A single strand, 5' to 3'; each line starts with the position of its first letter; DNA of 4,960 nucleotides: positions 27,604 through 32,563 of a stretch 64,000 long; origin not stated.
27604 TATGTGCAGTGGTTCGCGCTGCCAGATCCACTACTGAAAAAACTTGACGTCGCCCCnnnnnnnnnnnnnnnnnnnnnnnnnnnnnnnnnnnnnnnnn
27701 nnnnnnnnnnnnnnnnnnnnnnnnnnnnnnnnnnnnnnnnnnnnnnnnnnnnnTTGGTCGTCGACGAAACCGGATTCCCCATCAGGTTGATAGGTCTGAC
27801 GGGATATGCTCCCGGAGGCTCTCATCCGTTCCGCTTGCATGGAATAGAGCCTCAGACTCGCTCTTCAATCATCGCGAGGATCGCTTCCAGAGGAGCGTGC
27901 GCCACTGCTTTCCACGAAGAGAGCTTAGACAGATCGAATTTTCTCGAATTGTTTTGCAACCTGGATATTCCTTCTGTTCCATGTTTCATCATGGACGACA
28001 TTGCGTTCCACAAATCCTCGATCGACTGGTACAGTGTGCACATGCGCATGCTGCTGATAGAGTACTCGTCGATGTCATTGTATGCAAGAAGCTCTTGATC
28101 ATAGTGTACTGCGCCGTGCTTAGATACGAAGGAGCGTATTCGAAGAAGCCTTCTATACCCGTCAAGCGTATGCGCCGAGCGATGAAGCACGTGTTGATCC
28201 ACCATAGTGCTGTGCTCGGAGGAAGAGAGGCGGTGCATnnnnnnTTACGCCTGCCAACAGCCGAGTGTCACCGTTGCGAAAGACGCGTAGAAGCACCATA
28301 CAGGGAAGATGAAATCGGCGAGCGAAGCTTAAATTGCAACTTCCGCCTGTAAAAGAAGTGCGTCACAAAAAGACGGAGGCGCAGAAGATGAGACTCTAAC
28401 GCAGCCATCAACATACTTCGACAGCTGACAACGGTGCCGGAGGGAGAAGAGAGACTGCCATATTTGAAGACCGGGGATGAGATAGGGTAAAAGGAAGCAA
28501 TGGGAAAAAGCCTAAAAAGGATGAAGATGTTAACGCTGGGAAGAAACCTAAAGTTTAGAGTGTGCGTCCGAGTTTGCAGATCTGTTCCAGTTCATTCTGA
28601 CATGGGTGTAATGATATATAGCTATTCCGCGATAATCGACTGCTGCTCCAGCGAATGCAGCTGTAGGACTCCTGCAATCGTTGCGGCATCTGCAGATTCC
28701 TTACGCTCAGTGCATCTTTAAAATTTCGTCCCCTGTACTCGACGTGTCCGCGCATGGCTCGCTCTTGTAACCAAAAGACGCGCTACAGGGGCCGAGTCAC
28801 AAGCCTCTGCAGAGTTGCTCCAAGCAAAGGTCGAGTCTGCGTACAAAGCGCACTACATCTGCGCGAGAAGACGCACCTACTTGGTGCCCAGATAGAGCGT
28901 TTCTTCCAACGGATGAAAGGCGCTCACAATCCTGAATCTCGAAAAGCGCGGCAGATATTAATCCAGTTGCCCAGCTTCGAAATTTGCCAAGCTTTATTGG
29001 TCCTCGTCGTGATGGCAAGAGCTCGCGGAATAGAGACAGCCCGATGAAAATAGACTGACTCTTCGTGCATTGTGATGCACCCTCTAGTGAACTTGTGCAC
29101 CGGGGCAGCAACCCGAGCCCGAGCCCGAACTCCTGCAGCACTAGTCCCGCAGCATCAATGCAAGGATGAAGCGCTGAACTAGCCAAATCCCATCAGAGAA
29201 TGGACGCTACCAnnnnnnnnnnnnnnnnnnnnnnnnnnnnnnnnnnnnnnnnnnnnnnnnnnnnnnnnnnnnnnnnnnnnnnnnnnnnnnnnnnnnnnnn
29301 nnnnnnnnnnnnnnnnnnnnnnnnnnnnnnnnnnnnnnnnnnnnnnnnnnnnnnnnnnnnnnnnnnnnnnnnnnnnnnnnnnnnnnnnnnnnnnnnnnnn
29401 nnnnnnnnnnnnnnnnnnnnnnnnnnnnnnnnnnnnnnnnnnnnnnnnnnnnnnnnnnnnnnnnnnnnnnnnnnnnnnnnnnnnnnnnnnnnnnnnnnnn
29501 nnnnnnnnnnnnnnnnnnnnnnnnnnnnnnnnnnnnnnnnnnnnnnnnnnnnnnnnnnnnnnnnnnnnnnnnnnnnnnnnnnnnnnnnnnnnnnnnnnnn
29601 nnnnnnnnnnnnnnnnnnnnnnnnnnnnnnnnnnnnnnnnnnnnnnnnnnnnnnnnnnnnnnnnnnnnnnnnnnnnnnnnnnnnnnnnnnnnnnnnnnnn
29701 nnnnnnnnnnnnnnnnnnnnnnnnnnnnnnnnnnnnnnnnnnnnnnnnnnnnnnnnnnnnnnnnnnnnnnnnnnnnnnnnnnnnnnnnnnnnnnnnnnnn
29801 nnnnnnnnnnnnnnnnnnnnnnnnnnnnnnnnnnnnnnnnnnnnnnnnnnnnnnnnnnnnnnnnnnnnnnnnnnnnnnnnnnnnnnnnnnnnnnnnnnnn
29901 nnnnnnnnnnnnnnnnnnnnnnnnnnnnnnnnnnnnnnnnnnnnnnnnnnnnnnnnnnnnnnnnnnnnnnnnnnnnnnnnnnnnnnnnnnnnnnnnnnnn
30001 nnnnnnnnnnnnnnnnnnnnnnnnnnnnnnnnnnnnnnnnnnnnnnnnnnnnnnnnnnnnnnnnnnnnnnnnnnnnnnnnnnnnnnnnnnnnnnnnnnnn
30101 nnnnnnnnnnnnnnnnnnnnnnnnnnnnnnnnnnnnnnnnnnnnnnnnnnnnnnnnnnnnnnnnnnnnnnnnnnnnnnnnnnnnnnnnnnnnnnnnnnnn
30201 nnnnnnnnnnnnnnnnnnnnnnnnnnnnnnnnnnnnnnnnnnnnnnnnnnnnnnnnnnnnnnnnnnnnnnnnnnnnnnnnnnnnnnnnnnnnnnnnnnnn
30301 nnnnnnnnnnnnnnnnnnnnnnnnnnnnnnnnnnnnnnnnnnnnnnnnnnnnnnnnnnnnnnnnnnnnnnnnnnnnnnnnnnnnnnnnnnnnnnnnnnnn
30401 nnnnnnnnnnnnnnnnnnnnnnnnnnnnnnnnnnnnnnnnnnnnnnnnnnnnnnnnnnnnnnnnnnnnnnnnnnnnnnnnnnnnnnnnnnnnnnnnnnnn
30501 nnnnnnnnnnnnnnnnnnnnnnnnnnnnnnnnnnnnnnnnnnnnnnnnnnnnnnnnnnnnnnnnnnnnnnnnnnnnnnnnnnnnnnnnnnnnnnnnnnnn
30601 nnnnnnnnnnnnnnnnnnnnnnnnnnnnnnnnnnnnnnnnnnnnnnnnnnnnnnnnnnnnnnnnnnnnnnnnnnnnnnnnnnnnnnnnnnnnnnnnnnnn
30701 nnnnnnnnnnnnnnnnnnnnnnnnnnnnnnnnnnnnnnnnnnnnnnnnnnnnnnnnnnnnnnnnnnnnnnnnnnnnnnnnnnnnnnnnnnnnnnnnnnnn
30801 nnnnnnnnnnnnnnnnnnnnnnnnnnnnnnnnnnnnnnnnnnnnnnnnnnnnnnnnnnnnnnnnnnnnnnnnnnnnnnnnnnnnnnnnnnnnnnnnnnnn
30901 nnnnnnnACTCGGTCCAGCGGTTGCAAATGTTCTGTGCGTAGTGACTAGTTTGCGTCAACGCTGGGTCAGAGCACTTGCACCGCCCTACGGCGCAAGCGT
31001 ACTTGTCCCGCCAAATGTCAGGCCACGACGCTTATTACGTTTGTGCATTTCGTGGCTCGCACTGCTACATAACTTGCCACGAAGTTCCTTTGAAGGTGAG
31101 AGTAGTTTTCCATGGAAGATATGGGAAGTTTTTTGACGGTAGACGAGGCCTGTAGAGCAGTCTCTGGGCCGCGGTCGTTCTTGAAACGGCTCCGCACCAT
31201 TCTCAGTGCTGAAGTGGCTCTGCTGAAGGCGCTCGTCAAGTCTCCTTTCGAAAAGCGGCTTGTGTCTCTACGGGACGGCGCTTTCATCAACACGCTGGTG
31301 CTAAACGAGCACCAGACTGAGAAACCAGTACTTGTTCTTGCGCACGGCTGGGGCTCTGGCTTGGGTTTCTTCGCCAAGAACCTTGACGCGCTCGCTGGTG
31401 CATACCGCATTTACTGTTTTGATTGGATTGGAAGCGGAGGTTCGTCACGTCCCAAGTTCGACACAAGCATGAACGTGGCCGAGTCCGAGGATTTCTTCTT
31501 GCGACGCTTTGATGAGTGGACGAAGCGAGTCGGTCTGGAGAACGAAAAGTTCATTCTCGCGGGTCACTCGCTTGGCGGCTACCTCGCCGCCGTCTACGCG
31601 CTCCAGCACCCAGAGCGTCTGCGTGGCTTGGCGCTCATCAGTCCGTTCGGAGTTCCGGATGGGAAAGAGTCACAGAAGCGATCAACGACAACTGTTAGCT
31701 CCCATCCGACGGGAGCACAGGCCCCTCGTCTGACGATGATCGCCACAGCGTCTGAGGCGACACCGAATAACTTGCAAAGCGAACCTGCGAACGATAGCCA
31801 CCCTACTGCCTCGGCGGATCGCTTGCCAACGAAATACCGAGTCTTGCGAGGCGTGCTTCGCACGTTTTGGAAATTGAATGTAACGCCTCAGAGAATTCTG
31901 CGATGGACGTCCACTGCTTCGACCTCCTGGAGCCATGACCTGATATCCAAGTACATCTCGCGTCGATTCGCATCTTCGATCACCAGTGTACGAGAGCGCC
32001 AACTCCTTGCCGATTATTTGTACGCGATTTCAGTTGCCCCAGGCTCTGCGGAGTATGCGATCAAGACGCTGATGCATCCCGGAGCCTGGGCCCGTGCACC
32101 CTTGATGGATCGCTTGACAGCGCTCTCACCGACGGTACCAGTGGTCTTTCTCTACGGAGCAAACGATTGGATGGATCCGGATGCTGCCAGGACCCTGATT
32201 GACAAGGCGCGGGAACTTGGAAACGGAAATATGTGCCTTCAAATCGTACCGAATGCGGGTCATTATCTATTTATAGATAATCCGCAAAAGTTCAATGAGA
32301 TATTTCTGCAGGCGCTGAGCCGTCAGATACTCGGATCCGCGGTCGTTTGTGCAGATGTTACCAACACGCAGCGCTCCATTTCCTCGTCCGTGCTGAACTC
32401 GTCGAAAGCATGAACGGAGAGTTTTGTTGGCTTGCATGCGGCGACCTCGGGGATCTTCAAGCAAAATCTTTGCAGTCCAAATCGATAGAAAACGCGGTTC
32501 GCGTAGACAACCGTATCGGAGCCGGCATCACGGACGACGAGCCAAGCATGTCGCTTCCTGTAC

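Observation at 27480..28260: Five decayed copies of one IS630/Tc1-mariner-like (DDE_3) family within 64 kb, spanning a wide age range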

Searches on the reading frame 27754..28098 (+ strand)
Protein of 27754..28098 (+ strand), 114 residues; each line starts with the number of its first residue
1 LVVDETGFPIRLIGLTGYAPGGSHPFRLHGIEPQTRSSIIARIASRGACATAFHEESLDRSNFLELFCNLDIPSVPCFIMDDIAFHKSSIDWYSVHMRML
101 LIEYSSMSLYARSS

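Call 5: search_protein_families(library=pfam, proteins=[window:27754-28098:+], max_evalue=1)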
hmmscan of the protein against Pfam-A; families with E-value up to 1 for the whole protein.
window:27754-28098:+ (114 aa): 2 families
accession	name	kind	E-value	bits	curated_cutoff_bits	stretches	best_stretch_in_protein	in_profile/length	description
PF13358.12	DDE_3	-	5.2e-05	23.6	28.6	1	2-90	4-95/146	DDE superfamily endonuclease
PF14839.11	DOR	-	0.052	13.9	25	1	76-112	81-113/215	DOR family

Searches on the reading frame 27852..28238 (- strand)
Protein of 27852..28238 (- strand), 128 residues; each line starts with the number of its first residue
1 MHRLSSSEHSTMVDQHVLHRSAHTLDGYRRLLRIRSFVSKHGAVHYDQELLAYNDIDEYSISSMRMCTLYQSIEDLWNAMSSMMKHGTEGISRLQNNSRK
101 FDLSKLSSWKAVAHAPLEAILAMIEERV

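Call 5: search_protein_families(library=pfam, proteins=[window:27852-28238:-], max_evalue=1)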
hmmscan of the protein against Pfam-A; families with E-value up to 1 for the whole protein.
window:27852-28238:- (128 aa): 1 family
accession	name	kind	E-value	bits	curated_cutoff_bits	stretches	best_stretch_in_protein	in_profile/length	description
PF12041.13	DELLA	-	0.12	12.7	23.8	1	59-109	9-56/69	Transcriptional regulator DELLA protein N terminal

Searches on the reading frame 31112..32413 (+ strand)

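Call 21: search_protein_families(library=pfam, proteins=[window:31112-32413:+], max_evalue=0.01)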
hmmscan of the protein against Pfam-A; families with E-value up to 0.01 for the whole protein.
window:31112-32413:+ (433 aa): 12 families
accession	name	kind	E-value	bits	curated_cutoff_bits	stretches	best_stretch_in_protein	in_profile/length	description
PF00561.26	Abhydrolase_1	-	1.2e-27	97.6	25.8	1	72-391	1-245/245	alpha/beta hydrolase fold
PF12697.13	Abhydrolase_6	-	1.1e-19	72.4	26.3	1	74-396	1-216/217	Alpha/beta hydrolase family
PF12146.15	Hydrolase_4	-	3.5e-16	59.7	27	1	70-186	3-117/239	Serine aminopeptidase, S33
PF07859.19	Abhydrolase_3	-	4.5e-05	23.7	25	1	139-199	65-129/210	alpha/beta hydrolase fold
PF06821.19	Ser_hydrolase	-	7.3e-05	23.2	22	1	136-211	42-120/172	Serine hydrolase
PF00756.26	Esterase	-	0.0001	22.6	22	1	147-208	117-185/251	Putative esterase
PF12695.13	Abhydrolase_5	-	0.00017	21.8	27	1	144-196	56-105/164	Alpha/beta hydrolase family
PF10230.15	LIDHydrolase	-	0.0016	18.6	27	0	139-194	78-133/262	Lipid-droplet associated hydrolase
PF00326.27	Peptidase_S9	-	0.0017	18.3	22.6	0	133-187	52-106/213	Prolyl oligopeptidase family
PF20408.4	Abhydrolase_11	-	0.0056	16.9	27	0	73-192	4-121/193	Alpha/beta hydrolase domain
PF03096.20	Ndr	-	0.007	15.6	23.3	0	145-180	99-134/283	Ndr family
PF02230.22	Abhydrolase_2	-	0.0075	16.6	23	0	141-194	101-154/217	Phospholipase/Carboxylesterase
